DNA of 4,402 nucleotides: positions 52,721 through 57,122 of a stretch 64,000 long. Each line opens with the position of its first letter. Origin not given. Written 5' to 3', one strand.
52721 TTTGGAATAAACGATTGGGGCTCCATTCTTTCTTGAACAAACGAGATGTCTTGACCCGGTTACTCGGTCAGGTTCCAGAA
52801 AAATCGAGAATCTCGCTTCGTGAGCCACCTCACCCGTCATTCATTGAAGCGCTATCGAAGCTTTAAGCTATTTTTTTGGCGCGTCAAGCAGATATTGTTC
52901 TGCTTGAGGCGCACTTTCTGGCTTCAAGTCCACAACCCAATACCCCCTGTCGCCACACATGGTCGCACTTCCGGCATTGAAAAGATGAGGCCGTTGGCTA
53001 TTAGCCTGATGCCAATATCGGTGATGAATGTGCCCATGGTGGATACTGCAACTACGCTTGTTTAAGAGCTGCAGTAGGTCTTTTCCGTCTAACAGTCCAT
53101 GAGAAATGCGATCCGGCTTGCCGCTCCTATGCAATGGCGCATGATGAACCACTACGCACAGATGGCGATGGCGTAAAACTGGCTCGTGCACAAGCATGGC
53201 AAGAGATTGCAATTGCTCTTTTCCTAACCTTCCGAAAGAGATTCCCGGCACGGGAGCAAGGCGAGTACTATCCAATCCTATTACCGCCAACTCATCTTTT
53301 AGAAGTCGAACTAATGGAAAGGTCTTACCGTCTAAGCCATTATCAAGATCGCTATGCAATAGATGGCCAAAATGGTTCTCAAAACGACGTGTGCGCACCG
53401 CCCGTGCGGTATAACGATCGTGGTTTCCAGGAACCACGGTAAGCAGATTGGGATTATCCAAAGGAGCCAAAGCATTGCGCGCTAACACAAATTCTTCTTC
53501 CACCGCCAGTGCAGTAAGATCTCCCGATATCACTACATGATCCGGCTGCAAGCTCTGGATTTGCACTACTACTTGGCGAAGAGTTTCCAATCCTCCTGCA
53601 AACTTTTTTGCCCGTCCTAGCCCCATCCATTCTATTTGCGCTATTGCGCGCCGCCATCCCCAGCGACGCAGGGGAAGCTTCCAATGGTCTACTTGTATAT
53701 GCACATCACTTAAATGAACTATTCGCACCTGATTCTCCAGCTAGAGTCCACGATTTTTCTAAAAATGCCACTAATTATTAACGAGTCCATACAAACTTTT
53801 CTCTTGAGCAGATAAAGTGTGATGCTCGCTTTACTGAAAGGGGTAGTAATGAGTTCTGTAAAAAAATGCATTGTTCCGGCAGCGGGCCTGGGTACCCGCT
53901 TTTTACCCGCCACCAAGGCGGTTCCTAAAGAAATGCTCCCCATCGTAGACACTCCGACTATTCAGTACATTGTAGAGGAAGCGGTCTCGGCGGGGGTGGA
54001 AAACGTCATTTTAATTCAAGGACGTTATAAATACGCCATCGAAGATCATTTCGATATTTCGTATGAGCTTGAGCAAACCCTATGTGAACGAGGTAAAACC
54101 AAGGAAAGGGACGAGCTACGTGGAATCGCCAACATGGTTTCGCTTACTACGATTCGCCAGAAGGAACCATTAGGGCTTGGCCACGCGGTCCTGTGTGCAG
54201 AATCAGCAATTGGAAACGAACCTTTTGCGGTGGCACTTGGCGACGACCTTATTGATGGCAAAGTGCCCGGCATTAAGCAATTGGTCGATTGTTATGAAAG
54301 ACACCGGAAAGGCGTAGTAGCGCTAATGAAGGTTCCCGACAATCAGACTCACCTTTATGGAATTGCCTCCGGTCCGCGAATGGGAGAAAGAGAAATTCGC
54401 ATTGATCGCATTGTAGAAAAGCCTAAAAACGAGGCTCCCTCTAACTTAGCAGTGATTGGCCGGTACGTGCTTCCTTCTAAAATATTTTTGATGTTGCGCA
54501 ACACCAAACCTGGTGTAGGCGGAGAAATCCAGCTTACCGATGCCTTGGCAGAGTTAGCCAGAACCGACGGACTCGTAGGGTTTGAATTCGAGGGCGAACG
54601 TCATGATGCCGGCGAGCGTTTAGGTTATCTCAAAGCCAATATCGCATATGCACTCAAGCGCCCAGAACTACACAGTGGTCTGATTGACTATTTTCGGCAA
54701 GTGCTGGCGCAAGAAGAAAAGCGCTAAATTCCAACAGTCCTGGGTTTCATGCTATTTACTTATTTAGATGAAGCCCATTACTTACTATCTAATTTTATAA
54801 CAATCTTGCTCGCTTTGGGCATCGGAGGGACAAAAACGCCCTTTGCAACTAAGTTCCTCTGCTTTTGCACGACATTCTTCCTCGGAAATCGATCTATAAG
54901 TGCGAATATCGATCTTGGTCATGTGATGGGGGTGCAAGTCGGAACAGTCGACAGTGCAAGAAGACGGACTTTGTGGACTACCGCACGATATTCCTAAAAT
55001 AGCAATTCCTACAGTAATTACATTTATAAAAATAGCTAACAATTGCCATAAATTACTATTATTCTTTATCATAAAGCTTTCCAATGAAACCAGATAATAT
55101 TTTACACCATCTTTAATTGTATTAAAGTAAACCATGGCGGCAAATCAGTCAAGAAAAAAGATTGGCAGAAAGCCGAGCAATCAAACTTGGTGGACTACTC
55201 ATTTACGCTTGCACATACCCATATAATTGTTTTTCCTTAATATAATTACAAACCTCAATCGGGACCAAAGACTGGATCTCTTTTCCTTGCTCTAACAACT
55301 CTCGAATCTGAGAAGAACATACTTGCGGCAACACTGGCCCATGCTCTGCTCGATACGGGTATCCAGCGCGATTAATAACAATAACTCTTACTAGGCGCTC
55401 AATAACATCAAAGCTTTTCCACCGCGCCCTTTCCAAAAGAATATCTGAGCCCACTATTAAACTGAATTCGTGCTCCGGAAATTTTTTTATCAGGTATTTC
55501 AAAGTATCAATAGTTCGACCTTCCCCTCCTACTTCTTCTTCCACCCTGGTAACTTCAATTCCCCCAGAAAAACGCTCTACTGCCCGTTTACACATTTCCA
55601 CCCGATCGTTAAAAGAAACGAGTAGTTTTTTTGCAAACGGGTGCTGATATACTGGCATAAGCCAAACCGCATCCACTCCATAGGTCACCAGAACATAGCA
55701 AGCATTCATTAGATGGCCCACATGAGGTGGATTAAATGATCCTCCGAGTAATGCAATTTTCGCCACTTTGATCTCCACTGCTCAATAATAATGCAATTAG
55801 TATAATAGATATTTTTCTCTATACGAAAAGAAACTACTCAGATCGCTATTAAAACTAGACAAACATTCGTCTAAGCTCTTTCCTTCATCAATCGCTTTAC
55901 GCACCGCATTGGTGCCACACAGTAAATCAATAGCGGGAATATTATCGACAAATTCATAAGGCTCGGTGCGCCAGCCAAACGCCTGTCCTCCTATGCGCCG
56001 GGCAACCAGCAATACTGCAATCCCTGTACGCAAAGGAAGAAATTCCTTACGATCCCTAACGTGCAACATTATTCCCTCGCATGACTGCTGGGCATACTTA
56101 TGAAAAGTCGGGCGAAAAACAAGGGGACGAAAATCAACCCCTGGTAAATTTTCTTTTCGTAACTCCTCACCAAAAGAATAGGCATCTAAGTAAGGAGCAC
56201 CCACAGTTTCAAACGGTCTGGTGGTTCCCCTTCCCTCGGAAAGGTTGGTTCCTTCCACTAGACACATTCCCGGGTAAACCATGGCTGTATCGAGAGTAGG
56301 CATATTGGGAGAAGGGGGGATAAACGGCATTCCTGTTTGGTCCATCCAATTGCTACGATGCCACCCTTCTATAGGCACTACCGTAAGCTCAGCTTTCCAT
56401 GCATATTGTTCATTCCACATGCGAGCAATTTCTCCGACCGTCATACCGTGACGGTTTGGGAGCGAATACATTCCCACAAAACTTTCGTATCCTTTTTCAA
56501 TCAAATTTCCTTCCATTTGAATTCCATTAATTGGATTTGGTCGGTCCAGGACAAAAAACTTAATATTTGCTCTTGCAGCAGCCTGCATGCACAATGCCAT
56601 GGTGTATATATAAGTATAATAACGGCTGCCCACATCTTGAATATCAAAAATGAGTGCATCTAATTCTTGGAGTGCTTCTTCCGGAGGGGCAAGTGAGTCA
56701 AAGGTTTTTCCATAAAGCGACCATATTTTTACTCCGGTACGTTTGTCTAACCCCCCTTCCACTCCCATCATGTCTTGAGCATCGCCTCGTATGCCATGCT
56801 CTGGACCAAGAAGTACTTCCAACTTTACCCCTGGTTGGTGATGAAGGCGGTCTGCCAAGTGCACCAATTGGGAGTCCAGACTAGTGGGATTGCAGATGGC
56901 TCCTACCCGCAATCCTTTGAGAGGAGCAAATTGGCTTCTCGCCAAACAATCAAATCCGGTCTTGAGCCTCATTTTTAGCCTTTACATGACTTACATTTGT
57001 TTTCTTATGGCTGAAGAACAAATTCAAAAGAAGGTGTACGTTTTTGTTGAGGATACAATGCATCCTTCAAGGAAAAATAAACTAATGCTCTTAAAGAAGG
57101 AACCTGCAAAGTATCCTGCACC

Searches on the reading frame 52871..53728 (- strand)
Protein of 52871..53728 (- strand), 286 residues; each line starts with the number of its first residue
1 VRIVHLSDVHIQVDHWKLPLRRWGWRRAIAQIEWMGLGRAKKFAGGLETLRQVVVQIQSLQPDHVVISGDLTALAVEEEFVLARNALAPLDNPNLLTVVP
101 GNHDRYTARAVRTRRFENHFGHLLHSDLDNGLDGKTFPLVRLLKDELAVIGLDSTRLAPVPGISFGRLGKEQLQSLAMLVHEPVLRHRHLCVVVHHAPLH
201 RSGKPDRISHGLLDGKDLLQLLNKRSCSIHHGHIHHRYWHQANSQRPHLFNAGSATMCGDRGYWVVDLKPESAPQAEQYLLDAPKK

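Call 29: search_protein_families(library=pfam, proteins=[window:52871-53728:-], max_evalue=0.001)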
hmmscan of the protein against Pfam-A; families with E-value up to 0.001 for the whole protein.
window:52871-53728:- (286 aa): 2 families
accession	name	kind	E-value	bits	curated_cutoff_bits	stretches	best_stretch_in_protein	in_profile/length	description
PF00149.33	Metallophos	-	1.5e-11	45.6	21.5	1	1-236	1-190/191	Calcineurin-like phosphoesterase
PF12850.12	Metallophos_2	-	7.5e-07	29.7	27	1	1-115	1-70/154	Calcineurin-like phosphoesterase superfamily domain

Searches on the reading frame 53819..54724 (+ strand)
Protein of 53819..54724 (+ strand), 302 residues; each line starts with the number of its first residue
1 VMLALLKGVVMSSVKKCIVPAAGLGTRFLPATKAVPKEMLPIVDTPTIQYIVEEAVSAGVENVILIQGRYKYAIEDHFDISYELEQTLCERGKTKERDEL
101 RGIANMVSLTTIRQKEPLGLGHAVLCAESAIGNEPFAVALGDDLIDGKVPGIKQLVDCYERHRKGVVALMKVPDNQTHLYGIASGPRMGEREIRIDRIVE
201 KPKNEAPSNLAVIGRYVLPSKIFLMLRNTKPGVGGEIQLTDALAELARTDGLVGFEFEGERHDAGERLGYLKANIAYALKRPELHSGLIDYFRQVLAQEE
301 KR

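Call 29: search_protein_families(library=pfam, proteins=[window:53819-54724:+], max_evalue=0.001)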
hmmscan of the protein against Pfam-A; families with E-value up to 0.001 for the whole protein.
window:53819-54724:+ (302 aa): 2 families
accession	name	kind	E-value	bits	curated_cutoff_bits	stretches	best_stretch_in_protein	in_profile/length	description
PF00483.29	NTP_transferase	-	2.7e-29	102.9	21.2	1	18-276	3-241/245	Nucleotidyl transferase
PF12804.13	NTP_transf_3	-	2.1e-05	25.2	27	1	17-170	1-122/160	MobA-like NTP transferase domain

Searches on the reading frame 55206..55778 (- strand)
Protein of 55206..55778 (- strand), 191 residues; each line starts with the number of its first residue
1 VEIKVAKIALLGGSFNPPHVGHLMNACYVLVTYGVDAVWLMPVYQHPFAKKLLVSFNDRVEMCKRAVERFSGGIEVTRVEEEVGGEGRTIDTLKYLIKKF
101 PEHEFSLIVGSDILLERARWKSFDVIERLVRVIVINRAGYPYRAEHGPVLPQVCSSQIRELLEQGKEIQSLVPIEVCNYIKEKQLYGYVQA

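Call 30: search_protein_families(library=pfam, proteins=[window:55206-55778:-], max_evalue=0.001)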
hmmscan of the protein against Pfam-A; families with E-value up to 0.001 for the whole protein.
window:55206-55778:- (191 aa): 1 family
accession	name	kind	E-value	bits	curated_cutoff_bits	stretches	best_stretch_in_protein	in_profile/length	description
PF01467.32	CTP_transf_like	-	1e-11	45.6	21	1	10-159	1-131/133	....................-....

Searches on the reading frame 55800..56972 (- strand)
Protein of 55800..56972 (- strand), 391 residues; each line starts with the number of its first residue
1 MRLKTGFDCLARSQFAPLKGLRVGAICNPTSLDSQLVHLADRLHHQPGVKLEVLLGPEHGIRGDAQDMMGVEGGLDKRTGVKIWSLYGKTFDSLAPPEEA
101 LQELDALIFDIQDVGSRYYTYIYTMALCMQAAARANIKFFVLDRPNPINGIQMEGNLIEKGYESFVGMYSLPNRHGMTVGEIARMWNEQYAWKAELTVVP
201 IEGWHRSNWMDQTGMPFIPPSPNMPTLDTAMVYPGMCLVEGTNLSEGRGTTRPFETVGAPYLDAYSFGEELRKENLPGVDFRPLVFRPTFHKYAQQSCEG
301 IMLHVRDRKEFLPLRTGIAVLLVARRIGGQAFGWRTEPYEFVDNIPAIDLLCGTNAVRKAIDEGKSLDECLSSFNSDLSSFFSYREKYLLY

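Call 30: search_protein_families(library=pfam, proteins=[window:55800-56972:-], max_evalue=0.001)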
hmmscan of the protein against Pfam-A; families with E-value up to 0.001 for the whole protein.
window:55800-56972:- (391 aa): 2 families
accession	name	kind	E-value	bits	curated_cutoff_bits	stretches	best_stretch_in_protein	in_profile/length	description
PF07075.17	NamZ_N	-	4.1e-81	271.7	26.9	1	23-227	1-202/203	Exo-beta-N-acetylmuramidase NamZ, N-terminal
PF20732.2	NamZ_C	-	8.5e-52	176.4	25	1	231-391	1-152/152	Exo-beta-N-acetylmuramidase NamZ, C-terminal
